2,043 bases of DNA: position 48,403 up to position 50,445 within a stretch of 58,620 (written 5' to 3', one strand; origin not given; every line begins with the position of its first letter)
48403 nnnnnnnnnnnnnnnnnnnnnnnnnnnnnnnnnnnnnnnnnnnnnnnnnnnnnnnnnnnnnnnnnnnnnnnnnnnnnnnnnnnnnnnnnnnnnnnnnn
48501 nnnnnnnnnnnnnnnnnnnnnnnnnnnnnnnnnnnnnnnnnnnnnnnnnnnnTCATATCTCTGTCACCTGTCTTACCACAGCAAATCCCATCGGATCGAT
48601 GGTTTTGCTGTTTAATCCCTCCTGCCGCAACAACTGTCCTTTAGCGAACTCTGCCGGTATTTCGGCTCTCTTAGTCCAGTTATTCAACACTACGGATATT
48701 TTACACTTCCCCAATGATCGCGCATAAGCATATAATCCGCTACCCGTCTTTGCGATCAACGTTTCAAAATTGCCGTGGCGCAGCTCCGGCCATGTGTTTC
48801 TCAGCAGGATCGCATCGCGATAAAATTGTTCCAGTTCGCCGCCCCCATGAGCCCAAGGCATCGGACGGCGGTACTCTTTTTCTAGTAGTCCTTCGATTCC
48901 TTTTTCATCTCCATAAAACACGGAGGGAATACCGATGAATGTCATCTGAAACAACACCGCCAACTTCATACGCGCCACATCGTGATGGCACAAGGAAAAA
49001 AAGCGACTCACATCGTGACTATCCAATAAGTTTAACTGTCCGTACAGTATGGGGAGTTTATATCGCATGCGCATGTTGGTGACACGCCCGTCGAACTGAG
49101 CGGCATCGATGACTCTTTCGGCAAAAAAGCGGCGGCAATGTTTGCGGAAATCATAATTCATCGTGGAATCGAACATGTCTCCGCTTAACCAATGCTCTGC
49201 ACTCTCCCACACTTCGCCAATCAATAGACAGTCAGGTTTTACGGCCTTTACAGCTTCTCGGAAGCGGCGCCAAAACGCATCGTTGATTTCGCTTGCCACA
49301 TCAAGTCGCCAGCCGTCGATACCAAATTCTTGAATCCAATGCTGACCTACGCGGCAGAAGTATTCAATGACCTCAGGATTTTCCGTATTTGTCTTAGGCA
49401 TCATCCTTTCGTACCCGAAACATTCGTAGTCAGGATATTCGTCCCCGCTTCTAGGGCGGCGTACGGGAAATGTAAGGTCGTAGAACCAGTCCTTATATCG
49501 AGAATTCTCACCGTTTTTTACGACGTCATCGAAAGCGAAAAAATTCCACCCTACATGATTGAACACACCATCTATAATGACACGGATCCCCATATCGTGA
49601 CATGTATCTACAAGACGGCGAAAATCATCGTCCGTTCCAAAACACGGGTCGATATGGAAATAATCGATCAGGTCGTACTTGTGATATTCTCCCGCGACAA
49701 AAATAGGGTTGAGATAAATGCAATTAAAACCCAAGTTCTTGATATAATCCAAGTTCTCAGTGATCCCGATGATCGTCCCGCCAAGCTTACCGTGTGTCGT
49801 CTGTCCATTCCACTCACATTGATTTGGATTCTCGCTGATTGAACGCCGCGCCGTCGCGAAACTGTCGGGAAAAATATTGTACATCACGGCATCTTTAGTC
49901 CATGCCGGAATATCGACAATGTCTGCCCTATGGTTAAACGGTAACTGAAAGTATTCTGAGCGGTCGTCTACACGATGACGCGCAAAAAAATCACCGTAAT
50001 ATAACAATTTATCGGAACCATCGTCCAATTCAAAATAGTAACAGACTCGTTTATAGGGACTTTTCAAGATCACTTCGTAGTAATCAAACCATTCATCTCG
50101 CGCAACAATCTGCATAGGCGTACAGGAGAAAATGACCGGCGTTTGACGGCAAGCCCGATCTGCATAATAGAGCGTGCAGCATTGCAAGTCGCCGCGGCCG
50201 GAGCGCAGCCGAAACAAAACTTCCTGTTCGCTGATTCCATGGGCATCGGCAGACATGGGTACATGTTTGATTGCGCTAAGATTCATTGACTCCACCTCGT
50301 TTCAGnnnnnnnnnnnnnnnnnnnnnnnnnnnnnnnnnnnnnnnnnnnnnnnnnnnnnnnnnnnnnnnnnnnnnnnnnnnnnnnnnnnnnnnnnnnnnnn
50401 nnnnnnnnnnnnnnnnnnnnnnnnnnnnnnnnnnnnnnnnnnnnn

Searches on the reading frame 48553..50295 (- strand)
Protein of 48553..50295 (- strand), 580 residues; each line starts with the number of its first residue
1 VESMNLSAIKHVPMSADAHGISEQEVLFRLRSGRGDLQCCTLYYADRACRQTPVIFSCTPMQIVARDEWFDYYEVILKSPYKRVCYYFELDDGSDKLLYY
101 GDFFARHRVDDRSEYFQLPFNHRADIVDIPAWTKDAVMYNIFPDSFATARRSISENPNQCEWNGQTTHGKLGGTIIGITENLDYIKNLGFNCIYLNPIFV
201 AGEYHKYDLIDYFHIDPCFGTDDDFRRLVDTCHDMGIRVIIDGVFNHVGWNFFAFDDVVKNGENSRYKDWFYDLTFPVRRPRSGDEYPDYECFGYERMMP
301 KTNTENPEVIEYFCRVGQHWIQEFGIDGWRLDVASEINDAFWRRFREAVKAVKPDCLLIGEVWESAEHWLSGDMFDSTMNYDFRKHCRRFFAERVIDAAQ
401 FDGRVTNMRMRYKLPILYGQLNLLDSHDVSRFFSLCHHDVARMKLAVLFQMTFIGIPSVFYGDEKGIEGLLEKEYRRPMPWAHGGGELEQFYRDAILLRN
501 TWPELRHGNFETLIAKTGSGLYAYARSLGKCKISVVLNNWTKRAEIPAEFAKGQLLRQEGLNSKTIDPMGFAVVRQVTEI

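Call 33: search_protein_families(library=pfam, proteins=[window:48553-50295:-], max_evalue=0.00001)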
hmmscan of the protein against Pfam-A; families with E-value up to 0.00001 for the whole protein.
window:48553-50295:- (580 aa): 2 families
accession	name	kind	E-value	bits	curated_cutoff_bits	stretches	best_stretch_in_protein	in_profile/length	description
PF00128.31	Alpha-amylase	-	4.4e-65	221.1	22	1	141-470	2-359/446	Alpha amylase, catalytic domain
PF02903.20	Alpha-amylase_N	-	4.6e-22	78.9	23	1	4-122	1-120/120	Alpha amylase, N-terminal ig-like domain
